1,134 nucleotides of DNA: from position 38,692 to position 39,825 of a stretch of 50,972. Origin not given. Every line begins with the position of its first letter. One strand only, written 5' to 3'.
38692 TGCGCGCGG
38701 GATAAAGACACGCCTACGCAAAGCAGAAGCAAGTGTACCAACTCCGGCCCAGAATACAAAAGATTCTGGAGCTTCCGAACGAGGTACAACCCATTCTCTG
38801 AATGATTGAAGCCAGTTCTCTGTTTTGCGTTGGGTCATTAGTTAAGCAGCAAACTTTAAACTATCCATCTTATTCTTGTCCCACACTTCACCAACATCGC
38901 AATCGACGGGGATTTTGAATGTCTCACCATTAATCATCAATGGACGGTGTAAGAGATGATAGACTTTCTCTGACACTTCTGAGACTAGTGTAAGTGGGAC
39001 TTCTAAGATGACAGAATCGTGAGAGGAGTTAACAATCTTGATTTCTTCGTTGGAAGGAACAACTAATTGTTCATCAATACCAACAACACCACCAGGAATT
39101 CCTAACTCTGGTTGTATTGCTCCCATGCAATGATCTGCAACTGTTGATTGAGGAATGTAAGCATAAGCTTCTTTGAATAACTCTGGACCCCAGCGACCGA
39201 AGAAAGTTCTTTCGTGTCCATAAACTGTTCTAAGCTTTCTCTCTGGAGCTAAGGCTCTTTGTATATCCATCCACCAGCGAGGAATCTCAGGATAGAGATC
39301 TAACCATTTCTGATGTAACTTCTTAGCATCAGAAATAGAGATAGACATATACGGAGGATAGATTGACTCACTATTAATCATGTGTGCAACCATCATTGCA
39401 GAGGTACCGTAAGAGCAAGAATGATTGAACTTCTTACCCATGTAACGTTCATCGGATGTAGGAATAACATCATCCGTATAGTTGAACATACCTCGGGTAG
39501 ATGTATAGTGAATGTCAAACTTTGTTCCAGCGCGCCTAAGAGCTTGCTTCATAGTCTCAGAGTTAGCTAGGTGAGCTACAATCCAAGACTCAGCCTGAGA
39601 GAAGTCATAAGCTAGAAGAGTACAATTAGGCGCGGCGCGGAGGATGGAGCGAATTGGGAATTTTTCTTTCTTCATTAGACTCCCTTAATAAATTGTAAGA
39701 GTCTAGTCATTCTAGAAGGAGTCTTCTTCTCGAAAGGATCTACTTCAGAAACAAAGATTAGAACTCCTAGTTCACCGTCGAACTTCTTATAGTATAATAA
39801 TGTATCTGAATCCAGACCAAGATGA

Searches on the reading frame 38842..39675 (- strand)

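Call 80: search_protein_families(library=pfam, proteins=[window:38842-39675:-], max_evalue=0.01)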
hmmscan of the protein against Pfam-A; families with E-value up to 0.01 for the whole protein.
window:38842-39675:- (277 aa): 1 family
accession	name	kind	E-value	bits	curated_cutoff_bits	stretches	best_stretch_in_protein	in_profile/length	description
PF00476.26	DNA_pol_A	-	1.1e-21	77.6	34.3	1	3-266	136-380/381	DNA polymerase family A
